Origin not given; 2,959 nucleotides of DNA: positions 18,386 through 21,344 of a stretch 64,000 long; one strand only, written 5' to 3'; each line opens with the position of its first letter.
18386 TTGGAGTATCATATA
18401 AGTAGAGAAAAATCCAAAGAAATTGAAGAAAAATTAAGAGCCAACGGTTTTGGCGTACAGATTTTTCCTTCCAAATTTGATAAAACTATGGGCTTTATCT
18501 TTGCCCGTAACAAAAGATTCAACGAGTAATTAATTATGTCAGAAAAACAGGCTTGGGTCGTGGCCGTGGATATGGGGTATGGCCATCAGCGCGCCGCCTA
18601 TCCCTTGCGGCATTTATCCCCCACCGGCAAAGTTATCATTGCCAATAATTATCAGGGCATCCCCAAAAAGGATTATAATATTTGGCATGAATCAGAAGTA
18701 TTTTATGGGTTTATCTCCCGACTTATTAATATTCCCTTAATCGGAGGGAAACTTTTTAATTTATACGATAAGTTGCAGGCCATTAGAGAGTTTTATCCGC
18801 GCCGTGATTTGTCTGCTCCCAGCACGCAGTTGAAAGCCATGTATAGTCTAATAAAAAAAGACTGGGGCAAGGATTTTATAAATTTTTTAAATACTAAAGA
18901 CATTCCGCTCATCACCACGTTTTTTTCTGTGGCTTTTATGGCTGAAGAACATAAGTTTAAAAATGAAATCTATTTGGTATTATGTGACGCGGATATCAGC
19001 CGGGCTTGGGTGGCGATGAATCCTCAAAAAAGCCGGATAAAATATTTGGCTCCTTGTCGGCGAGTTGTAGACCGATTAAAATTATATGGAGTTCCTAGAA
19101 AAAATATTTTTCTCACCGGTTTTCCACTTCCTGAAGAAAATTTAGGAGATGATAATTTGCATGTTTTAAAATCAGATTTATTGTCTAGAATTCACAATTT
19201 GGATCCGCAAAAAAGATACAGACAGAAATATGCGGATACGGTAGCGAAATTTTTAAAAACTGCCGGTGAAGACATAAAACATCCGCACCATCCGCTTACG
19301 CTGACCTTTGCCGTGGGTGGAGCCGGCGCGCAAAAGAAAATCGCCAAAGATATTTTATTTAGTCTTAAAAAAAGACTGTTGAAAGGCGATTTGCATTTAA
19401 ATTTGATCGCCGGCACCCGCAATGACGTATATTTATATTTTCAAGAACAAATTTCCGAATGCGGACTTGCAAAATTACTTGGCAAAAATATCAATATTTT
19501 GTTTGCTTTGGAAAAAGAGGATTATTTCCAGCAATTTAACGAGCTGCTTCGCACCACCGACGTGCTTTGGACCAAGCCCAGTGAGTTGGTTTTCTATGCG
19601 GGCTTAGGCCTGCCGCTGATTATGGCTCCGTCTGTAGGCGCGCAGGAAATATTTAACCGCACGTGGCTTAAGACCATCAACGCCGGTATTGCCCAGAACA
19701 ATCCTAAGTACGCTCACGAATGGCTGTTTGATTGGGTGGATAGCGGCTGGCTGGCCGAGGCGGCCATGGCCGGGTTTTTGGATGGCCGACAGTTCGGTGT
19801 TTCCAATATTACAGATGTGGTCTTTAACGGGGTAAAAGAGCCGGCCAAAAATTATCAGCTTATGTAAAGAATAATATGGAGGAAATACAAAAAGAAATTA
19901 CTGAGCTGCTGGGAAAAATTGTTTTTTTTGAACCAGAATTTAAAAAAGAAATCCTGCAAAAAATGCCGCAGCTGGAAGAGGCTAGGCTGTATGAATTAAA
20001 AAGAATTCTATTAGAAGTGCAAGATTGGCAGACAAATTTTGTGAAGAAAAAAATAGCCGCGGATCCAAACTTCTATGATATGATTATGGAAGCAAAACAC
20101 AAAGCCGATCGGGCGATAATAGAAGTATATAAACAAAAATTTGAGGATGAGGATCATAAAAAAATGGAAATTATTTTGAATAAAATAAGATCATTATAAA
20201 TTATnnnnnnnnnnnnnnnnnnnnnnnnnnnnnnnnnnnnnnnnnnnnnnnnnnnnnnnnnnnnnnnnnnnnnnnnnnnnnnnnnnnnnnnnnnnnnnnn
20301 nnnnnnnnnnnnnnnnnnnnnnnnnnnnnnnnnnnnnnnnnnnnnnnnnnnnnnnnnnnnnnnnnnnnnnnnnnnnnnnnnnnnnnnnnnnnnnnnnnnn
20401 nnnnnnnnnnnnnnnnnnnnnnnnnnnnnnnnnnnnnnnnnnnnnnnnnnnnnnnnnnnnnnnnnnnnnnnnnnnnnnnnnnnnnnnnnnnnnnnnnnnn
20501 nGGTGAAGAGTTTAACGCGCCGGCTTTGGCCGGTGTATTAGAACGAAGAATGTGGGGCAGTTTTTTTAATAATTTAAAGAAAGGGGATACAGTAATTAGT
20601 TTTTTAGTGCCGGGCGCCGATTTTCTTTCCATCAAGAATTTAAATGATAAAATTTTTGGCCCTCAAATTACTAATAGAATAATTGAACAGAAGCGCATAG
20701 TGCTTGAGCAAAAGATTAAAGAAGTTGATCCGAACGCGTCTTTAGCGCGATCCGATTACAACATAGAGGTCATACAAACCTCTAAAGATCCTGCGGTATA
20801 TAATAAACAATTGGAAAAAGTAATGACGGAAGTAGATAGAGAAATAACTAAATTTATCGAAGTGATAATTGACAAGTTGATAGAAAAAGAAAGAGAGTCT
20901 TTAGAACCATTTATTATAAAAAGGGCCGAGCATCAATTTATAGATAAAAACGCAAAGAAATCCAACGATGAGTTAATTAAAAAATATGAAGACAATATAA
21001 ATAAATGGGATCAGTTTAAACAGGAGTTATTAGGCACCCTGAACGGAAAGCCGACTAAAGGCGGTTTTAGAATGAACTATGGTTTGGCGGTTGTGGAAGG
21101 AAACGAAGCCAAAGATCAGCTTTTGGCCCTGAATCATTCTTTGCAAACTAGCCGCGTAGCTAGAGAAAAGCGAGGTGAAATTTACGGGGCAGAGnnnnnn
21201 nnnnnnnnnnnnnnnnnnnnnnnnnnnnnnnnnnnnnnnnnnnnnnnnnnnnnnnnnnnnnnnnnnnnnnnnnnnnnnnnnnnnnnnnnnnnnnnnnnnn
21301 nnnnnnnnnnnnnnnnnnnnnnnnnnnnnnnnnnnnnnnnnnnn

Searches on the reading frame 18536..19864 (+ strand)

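Call 12: search_protein_families(library=pfam, proteins=[window:18536-19864:+], max_evalue=0.01)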
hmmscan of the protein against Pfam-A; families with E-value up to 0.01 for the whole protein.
window:18536-19864:+ (443 aa): 1 family
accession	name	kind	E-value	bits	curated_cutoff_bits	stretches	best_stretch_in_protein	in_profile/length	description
PF22053.2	DUF6938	-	1.7e-12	47.9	27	1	251-375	35-176/236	Domain of unknown function (DUF6938)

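Call 84: search_protein_families(library=padloc, proteins=[window:18536-19864:+], max_evalue=0.01)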
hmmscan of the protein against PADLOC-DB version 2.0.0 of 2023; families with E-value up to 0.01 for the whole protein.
window:18536-19864:+ (443 aa): 0 families

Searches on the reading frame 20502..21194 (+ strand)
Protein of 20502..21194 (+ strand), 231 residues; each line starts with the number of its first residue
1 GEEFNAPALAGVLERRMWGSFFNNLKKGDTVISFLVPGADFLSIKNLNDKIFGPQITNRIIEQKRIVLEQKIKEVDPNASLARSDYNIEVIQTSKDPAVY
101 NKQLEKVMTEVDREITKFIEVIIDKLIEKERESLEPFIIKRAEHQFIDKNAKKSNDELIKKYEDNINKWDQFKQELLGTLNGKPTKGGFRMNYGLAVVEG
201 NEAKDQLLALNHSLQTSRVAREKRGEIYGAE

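Call 61: predict_structure(alignment_id=A3)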
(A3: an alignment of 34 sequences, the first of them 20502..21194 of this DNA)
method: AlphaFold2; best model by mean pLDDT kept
length: 231 residues; sequences in the alignment: 34
mean_pLDDT: 84.5   pTM: 0.79
mean pLDDT of the five models: 84.5, 81.6, 81.5, 81.5, 79.1
residues with pLDDT >= 90: 110; 70-90: 81; 50-70: 28; < 50: 12
segments of 3 or more residues with pLDDT < 50: 1-3, 222-225, 228-231
pLDDT, mean of each block of 10 residues (from residue 1): 54 55 80 81 90 95 94 90 84 78 86 95 98 98 97 98 97 92 82 89 85 80 49 41
secondary structure, 60 per line:
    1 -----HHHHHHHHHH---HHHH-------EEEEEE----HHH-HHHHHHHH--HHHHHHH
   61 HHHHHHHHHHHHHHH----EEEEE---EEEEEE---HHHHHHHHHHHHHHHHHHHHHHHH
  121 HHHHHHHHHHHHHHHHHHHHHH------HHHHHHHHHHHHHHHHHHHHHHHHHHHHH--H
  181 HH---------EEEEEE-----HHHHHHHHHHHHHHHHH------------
elements in order: H6-15 H19-22 E30-35 H44-51 H54-75 E80-84 E88-93 H97-142 H149-177 E192-197 H203-219

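Call 63: fold_search(model_id=the predicted structure, library=pdb)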
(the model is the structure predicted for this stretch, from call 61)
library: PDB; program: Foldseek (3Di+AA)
matches with E <= 10: 651; with E <= 0.001: 0
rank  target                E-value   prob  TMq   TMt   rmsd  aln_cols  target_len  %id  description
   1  3b8p_A                3.5e-03  0.99  0.38  0.42   7.8       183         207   14  Fragment of WzzB, Polysaccharide Co-polymerase from Salmonella Typhimurium (released 2008-01-22)
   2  3b8p_C                7.4e-03  0.99  0.38  0.45   6.0       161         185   12  Fragment of WzzB, Polysaccharide Co-polymerase from Salmonella Typhimurium (released 2008-01-22)
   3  3b8p_E                1.0e-02  0.98  0.38  0.44   7.3       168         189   15  Fragment of WzzB, Polysaccharide Co-polymerase from Salmonella Typhimurium (released 2008-01-22)
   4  3b8p_B                1.2e-02  0.99  0.39  0.49   5.3       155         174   14  Fragment of WzzB, Polysaccharide Co-polymerase from Salmonella Typhimurium (released 2008-01-22)
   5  8tsh_L                1.4e-02  0.44  0.24  0.23  16.5       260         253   11  S. thermodepolymerans KpsMT(E151Q)-KpsE in complex with ATP (released 2024-04-17)
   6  8tsh_G                2.3e-02  0.54  0.30  0.27  18.9       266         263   10  S. thermodepolymerans KpsMT(E151Q)-KpsE in complex with ATP (released 2024-04-17)
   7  6rbg_A                2.5e-02  0.85  0.31  0.25  13.7       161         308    9  full-length bacterial polysaccharide co-polymerase (released 2020-11-18)
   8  8tsh_J                2.6e-02  0.41  0.26  0.24  14.4       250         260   10  S. thermodepolymerans KpsMT(E151Q)-KpsE in complex with ATP (released 2024-04-17)
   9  2vju_A                3.8e-02  0.91  0.27  0.44   6.3       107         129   12  Crystal structure of the IS608 transposase in complex with the complete Right end 35-mer DNA and manganese (released 2008-02-19)
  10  4urq_U                4.1e-02  0.99  0.40  0.57   7.7       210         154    9  Crystal Structure of GGDEF domain (I site mutant) from T.maritima (released 2014-10-08)
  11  2vih_B                4.1e-02  0.91  0.25  0.42   6.1        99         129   12  CRYSTAL STRUCTURE OF THE IS608 TRANSPOSASE IN COMPLEX WITH Left END 26-MER DNA (released 2008-02-19)
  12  8tsh_K                4.3e-02  0.60  0.34  0.32  19.2       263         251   11  S. thermodepolymerans KpsMT(E151Q)-KpsE in complex with ATP (released 2024-04-17)
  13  8tsh_F                4.3e-02  0.30  0.24  0.22  14.3       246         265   10  S. thermodepolymerans KpsMT(E151Q)-KpsE in complex with ATP (released 2024-04-17)
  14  2vjv_A                4.6e-02  0.91  0.26  0.43   5.5        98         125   11  Crystal structure of the IS608 transposase in complex with left end 26-mer DNA hairpin and a 6-mer DNA representing th (released 2008-02-19)
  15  4urg_B                5.2e-02  0.98  0.38  0.55   9.8       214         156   10  Crystal Structure of GGDEF domain from T.maritima (active-like dimer) (released 2014-10-08)
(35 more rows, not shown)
